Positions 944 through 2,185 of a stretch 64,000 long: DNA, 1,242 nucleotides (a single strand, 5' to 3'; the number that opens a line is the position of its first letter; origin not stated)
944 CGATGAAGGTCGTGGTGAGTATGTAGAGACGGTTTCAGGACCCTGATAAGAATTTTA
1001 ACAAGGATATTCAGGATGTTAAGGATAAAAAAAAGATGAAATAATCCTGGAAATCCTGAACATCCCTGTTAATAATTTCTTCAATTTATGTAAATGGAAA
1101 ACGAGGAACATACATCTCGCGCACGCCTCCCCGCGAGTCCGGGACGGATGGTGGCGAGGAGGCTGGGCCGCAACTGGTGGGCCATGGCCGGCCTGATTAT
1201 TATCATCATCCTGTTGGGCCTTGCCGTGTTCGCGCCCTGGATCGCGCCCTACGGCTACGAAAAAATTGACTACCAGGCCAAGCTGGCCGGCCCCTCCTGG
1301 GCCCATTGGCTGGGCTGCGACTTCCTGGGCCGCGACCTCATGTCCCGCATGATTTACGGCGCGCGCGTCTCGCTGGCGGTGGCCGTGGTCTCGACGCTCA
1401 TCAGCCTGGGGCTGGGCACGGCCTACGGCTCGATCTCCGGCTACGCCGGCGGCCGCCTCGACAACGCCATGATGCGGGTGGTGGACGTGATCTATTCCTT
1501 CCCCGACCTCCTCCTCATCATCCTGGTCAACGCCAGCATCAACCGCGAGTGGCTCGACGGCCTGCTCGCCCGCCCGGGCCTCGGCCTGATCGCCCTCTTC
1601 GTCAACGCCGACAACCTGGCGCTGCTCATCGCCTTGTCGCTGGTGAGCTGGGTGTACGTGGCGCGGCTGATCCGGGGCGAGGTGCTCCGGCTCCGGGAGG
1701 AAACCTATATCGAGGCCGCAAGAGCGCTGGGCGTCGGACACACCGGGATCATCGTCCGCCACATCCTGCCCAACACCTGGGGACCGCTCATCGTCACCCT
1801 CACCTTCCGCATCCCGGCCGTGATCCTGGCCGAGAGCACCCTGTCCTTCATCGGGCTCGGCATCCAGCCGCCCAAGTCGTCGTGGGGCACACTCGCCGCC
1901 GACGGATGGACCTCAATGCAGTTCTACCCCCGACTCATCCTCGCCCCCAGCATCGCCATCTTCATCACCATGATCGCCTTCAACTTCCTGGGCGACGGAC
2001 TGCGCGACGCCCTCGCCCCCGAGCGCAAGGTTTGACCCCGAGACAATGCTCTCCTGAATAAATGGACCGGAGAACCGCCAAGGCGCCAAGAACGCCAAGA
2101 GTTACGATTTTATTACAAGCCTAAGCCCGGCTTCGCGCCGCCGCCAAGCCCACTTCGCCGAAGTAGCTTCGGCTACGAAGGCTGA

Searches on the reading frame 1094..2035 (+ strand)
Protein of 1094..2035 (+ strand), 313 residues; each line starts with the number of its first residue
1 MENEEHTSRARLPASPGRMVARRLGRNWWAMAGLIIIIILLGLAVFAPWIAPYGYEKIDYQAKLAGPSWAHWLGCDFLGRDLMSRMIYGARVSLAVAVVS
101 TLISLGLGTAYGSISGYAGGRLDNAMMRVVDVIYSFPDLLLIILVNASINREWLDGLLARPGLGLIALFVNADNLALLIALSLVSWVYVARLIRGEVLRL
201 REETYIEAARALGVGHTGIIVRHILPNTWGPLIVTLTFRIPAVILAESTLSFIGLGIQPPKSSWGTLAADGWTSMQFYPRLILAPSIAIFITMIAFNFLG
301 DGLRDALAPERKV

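Call 75: find_encoding_contigs(protein=window:1094-2035:+, flank=10000, max_places=3)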
Protein window:1094-2035:+ (313 aa): 5 contigs read that carry it; 2 places shown.
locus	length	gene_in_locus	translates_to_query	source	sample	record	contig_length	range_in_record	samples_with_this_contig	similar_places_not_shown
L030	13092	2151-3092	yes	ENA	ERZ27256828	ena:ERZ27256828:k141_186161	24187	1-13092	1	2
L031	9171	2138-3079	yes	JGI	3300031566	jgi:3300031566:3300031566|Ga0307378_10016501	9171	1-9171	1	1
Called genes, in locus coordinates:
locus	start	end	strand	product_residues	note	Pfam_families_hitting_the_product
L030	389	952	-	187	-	PF01161:PBP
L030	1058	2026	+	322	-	PF08240:ADH_N, PF16912:Glu_dehyd_C, PF01488:Shikimate_DH (weak), PF00107:ADH_zinc_N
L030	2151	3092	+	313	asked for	PF12911:OppC_N, PF00528:BPD_transp_1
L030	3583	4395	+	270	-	PF00165:HTH_AraC, PF12833:HTH_18, PF00165:HTH_AraC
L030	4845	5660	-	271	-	PF01936:NYN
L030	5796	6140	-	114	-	PF11969:DcpS_C, PF01230:HIT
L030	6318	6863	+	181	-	-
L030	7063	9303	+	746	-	PF26626:DUF8201 (weak)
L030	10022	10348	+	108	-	PF00166:Cpn10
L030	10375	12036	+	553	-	-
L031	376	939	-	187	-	PF01161:PBP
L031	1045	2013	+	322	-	PF08240:ADH_N, PF16912:Glu_dehyd_C, PF01488:Shikimate_DH (weak), PF00107:ADH_zinc_N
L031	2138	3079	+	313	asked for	PF12911:OppC_N, PF00528:BPD_transp_1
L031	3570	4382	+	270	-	PF00165:HTH_AraC, PF12833:HTH_18, PF00165:HTH_AraC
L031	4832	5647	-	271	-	PF01936:NYN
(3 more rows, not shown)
